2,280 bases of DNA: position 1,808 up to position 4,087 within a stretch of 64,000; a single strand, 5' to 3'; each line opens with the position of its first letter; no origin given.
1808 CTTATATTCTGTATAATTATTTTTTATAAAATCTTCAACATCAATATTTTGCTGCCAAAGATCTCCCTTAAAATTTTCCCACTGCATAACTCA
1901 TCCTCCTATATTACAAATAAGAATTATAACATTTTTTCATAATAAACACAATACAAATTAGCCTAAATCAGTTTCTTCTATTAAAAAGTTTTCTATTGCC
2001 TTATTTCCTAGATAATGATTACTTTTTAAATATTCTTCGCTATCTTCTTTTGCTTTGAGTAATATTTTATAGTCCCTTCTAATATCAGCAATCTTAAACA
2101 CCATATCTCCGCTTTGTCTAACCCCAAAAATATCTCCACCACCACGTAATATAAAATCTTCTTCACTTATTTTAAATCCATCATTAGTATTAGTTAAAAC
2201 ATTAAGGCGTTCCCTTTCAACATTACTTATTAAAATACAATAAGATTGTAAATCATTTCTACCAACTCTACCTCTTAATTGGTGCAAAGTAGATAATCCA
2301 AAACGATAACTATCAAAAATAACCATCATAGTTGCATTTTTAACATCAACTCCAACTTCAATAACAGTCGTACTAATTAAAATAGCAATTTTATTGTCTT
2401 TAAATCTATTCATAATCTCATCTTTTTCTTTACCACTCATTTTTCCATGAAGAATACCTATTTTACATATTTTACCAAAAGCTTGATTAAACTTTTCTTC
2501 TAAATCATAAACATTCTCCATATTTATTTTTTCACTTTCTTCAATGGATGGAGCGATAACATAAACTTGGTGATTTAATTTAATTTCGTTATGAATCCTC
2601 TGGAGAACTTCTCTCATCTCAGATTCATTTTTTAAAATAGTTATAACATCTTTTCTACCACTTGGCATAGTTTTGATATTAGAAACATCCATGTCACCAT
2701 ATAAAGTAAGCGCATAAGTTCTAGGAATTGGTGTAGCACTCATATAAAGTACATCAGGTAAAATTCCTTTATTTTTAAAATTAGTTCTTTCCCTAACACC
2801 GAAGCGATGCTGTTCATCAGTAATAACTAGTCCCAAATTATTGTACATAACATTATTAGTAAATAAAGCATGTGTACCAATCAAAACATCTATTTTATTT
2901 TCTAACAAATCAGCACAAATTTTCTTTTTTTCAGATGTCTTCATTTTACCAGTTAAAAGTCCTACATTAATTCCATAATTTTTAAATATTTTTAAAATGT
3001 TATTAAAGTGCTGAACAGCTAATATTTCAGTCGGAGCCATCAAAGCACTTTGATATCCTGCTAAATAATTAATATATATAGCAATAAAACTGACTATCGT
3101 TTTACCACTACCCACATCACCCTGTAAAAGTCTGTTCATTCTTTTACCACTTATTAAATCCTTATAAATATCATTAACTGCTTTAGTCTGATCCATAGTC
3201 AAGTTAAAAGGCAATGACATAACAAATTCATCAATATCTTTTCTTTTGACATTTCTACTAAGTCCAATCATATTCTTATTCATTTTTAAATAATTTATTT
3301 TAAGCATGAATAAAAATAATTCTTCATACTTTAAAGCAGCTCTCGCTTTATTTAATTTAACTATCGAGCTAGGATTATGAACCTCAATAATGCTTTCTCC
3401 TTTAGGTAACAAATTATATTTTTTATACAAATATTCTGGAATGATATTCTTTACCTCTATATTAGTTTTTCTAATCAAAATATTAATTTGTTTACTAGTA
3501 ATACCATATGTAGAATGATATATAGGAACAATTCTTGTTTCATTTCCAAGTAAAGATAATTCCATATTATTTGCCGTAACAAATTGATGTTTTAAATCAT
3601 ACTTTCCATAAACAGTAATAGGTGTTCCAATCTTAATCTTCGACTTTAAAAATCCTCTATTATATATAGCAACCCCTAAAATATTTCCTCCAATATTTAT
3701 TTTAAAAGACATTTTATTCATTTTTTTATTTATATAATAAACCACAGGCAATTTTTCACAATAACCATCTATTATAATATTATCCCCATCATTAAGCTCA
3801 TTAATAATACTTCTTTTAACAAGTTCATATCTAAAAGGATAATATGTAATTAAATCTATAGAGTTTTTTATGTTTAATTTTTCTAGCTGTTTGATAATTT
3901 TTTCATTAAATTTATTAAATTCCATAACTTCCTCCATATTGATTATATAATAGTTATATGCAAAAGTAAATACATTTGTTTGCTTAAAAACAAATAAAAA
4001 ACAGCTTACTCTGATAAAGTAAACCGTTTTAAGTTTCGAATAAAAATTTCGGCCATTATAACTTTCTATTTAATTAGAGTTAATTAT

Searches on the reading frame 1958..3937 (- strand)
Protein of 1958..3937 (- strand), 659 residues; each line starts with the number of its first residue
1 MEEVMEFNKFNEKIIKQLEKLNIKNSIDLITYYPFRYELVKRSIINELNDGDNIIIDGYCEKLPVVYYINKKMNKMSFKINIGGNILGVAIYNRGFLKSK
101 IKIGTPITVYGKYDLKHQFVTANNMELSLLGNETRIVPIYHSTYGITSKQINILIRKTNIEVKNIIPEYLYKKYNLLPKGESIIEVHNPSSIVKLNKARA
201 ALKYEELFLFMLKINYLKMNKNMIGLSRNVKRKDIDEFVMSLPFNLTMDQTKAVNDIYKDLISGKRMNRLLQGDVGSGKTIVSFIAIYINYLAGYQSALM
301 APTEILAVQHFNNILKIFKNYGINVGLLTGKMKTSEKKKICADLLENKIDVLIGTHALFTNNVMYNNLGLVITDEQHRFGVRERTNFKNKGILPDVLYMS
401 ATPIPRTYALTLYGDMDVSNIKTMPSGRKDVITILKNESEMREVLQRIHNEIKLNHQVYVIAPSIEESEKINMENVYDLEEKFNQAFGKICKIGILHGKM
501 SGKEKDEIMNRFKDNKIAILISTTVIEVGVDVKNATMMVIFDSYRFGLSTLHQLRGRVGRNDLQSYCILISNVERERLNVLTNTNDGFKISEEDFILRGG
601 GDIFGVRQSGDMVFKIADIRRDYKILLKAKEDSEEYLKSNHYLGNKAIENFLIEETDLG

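Call 57: search_protein_families(library=pfam, proteins=[window:1958-3937:-], max_evalue=0.00001)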
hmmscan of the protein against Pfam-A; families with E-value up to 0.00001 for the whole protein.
window:1958-3937:- (659 aa): 6 families
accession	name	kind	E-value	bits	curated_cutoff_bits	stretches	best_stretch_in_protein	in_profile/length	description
PF00271.37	Helicase_C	-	7.3e-26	91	23.5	1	444-561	5-109/110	Helicase conserved C-terminal domain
PF00270.35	DEAD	-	3.3e-24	85.9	26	1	248-407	2-163/167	DEAD/DEAH box helicase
PF19833.4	RecG_dom3_C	-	6.1e-11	42.7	26.8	1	584-641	1-59/87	ATP-dependent DNA helicase RecG, domain 3, C-terminal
PF04851.21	ResIII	-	1.3e-10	41.9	22.5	1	245-403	3-162/164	Type III restriction enzyme, res subunit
PF07517.20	SecA_DEAD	-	1.6e-06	28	24.6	1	274-340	98-164/290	SecA DEAD-like domain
PF17191.10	RecG_wedge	-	5.9e-06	26.4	23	0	13-158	11-158/162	RecG wedge domain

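Call 67: find_encoding_contigs(protein=window:1958-3937:-, flank=10000, max_places=1)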
Protein window:1958-3937:- (659 aa): no gene with exactly this product is on record in the collection.
